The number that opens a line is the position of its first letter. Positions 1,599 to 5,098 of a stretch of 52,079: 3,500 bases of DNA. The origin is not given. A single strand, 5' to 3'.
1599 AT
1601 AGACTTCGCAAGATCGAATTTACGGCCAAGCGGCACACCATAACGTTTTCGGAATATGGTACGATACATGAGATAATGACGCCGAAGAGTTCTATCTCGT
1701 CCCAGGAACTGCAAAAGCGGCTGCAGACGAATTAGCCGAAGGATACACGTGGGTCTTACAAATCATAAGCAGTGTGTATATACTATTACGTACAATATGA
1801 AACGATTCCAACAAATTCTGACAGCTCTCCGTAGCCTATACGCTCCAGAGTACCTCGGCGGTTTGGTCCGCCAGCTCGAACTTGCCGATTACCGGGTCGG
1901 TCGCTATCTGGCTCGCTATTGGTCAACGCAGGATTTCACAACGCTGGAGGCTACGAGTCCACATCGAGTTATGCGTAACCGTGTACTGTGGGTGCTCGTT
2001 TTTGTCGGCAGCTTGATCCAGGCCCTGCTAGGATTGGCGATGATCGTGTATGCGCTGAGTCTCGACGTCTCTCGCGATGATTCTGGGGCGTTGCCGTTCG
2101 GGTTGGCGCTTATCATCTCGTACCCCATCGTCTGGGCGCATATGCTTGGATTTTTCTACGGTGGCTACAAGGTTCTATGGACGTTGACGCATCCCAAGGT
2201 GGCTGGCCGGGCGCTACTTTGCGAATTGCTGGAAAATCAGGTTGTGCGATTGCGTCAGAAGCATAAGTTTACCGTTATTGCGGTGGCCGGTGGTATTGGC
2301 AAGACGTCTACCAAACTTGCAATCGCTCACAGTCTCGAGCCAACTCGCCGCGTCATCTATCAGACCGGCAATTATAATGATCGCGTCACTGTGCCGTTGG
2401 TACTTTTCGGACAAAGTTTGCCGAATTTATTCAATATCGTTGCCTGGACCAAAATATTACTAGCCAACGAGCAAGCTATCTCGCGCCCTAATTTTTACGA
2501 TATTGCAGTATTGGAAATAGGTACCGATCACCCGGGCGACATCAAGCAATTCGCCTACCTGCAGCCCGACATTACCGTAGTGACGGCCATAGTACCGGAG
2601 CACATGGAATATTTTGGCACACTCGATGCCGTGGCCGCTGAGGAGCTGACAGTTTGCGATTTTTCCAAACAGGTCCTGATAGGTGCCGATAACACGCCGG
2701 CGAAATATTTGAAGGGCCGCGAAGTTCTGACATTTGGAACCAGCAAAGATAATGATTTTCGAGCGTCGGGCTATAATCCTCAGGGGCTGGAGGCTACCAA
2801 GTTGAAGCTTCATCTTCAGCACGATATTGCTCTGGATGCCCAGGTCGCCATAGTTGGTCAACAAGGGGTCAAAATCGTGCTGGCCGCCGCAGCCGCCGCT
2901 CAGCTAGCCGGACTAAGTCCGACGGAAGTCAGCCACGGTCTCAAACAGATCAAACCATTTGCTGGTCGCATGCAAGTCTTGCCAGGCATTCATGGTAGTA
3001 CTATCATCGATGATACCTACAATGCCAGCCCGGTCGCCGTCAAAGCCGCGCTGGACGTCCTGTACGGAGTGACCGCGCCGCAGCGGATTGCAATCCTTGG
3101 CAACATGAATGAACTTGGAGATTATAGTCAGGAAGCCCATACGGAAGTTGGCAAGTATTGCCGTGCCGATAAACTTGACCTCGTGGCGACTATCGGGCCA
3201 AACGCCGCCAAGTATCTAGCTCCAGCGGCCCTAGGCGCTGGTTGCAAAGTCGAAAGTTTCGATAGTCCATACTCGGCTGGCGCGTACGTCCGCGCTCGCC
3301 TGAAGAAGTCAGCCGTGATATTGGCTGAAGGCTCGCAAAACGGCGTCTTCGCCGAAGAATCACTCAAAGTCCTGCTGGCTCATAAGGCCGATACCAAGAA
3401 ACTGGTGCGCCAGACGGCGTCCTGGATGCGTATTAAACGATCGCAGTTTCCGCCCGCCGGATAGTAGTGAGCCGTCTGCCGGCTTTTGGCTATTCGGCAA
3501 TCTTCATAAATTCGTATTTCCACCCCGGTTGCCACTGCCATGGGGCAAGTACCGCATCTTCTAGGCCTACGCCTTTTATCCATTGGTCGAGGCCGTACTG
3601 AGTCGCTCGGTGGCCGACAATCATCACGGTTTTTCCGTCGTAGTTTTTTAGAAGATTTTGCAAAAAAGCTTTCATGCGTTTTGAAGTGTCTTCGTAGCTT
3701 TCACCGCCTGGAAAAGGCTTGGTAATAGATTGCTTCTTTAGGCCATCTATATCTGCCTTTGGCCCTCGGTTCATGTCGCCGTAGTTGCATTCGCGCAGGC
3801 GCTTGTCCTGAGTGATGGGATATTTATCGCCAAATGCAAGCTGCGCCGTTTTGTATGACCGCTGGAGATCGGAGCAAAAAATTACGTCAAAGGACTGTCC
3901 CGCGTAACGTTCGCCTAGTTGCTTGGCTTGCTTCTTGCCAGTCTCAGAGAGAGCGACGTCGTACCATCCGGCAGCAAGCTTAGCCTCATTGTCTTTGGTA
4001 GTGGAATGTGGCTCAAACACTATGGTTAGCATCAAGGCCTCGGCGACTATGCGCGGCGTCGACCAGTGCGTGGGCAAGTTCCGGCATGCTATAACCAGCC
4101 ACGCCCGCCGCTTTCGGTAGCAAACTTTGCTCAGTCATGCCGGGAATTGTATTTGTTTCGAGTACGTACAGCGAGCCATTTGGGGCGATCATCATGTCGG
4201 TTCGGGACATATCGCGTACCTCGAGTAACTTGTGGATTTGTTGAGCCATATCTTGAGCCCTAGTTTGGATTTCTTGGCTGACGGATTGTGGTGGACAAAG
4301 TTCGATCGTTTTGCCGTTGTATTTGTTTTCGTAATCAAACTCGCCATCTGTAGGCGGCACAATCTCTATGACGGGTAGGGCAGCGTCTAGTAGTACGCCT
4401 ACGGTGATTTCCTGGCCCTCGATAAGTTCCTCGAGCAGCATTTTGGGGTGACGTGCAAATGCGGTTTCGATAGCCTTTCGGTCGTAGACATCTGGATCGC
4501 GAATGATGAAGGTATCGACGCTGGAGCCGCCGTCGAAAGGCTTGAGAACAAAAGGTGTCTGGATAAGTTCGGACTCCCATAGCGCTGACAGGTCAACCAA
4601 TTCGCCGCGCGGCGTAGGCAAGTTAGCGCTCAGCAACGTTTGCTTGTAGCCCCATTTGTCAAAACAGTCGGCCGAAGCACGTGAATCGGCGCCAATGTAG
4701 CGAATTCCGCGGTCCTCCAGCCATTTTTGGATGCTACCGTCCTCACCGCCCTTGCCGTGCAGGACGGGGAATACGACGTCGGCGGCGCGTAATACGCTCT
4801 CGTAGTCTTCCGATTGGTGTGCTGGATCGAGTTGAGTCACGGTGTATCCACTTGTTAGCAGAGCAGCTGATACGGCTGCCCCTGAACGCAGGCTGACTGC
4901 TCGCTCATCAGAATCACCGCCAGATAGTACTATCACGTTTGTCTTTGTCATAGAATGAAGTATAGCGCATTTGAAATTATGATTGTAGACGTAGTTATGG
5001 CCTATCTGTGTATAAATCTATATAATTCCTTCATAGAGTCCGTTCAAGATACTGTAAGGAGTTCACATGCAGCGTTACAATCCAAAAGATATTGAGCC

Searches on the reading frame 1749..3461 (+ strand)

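Call 41: search_protein_families(library=pfam, proteins=[window:1749-3461:+], max_evalue=0.001)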
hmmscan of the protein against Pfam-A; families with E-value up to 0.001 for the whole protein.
window:1749-3461:+ (571 aa): 2 families
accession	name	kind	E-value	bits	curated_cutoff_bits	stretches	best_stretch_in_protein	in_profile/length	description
PF08245.18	Mur_ligase_M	-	8.3e-18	65.5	24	1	179-384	1-200/200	Mur ligase middle domain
PF02875.26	Mur_ligase_C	-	1.2e-16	62.1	28.4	1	406-529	1-126/127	Mur ligase, glutamate ligase domain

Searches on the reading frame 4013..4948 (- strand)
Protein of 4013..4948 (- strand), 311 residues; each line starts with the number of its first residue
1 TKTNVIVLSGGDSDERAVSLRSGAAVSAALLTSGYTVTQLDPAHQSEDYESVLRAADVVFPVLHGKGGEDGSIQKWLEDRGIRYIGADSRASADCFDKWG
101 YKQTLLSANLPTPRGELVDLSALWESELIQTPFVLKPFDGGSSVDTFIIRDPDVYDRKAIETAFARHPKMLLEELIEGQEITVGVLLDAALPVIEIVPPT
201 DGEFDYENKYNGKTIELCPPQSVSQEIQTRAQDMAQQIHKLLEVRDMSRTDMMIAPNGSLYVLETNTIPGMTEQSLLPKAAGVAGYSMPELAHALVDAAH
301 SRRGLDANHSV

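Call 74: search_protein_families(library=pfam, proteins=[window:4013-4948:-], max_evalue=0.001)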
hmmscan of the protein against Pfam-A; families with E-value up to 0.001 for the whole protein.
window:4013-4948:- (311 aa): 4 families
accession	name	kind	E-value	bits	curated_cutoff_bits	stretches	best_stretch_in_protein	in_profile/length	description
PF07478.18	Dala_Dala_lig_C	-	1.8e-35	122.7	24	1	128-296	34-203/204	D-ala D-ala ligase C-terminus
PF01820.27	Dala_Dala_lig_N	-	1.5e-18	67.9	34.6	2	45-87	79-121/121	D-ala D-ala ligase N-terminus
PF02655.19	ATP-grasp_3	-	2.7e-08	34.5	23.2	1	95-266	1-154/160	ATP-grasp domain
PF13535.11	ATP-grasp_4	-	1.8e-06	28.1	27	1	129-267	1-150/160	ATP-grasp domain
